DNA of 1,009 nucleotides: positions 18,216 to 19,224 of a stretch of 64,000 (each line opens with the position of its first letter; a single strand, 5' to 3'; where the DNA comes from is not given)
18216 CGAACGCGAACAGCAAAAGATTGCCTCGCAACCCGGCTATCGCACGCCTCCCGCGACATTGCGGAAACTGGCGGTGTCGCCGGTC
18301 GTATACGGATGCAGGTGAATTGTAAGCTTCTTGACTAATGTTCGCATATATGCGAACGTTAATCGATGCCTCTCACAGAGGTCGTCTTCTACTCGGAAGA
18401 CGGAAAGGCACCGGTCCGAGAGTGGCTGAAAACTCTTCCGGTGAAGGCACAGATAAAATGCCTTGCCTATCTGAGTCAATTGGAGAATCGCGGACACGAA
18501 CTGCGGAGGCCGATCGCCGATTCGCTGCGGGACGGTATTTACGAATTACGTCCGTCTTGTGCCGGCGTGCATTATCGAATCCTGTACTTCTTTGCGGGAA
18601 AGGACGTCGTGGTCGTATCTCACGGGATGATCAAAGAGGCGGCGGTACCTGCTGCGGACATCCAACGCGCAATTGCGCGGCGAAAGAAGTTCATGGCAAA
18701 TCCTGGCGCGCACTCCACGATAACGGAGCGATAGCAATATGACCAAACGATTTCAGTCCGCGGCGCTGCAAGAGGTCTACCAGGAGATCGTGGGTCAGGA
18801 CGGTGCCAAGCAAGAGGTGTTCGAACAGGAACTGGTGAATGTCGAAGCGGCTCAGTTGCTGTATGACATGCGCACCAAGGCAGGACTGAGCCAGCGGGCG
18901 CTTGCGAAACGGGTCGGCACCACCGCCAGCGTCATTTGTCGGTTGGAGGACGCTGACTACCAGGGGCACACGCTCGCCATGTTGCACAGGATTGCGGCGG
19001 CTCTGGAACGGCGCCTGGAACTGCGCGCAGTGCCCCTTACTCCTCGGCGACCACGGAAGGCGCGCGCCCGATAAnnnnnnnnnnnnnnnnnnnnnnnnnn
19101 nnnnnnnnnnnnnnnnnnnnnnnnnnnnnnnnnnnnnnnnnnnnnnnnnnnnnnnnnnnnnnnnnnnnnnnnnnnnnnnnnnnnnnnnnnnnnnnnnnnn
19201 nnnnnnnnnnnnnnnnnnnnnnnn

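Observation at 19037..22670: Cobalt-type nitrile hydratase with a twin-arginine signal on the alpha subunit and an activator-ferredoxin fusion, next to an amidase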

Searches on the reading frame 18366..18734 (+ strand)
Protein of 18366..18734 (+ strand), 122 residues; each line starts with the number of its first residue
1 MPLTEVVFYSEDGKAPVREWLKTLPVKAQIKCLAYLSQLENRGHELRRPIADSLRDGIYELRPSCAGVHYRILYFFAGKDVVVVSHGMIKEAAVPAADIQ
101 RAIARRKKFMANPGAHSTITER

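Call 3: search_protein_families(library=pfam, proteins=[window:18366-18734:+], max_evalue=0.01)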
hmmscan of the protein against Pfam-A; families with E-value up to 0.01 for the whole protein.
window:18366-18734:+ (122 aa): 1 family
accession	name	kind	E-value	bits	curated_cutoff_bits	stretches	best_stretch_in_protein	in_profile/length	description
PF05973.20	Gp49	-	3.9e-20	72.2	23.9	1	19-107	1-90/90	Phage derived protein Gp49-like (DUF891)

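Call 4: search_protein_families(library=ncbifam, proteins=[window:18366-18734:+], max_evalue=0.01)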
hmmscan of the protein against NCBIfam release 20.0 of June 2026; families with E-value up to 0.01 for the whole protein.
window:18366-18734:+ (122 aa): 1 family
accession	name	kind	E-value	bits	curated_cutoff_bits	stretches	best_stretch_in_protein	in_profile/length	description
TIGR02683.1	upstrm_HI1419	hypoth_equivalog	0.00055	20.3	62.85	1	17-105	9-91/95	type II toxin-antitoxin system RelE/ParE family toxin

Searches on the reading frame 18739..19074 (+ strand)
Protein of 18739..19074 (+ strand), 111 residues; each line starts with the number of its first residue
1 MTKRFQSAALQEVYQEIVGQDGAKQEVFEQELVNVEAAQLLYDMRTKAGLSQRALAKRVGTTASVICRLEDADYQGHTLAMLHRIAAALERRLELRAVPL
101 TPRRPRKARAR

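Call 3: search_protein_families(library=pfam, proteins=[window:18739-19074:+], max_evalue=0.01)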
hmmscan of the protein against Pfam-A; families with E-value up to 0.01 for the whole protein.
window:18739-19074:+ (111 aa): 4 families
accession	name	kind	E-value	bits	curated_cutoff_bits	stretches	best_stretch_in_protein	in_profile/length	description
PF13560.12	HTH_31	-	1.2e-06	29.1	27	1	38-96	3-61/64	Helix-turn-helix domain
PF01381.28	HTH_3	-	5.6e-05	23.5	23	1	41-92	1-51/55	Helix-turn-helix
PF13744.12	HTH_37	-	0.00031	20.9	27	1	33-96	15-78/80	Helix-turn-helix domain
PF12844.13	HTH_19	-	0.0019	18.5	30.2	1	39-86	2-48/64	Helix-turn-helix domain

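Call 4: search_protein_families(library=ncbifam, proteins=[window:18739-19074:+], max_evalue=0.01)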
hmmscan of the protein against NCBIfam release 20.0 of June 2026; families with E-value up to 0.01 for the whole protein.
window:18739-19074:+ (111 aa): 8 families
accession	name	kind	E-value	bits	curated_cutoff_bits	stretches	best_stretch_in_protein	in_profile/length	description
TIGR03070.1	couple_hipB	subfamily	1.2e-05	25.1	71.65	1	38-89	4-54/58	type II toxin-antitoxin system Y4mF family antitoxin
NF041951.1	phage_RstR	subfamily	0.00015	22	80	1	39-90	5-55/108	RstR family transcriptional repressor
TIGR02612.1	mob_myst_A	hypoth_equivalog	0.00018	21.4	122.6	1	40-99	29-89/150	mobile mystery protein A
TIGR00270.2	TIGR00270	equivalog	0.00027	20.8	110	1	23-76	60-115/159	multiprotein bridging factor aMBF1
NF007271.0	PRK09726.1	equivalog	0.00033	20.6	79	1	38-95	14-70/88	type II toxin-antitoxin system antitoxin HipB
NF007408.0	PRK09943.1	equivalog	0.00036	20.1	211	1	37-73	8-44/185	HTH-type transcriptional regulator PuuR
TIGR03830.1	CxxCG_CxxCG_HTH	subfamily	0.0013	18.6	61.8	1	27-84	56-114/127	type II TA system antitoxin MqsA family protein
NF006015.0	PRK08154.1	subfamily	0.0084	15.3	204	1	29-94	23-87/314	anaerobic benzoate catabolism transcriptional regulator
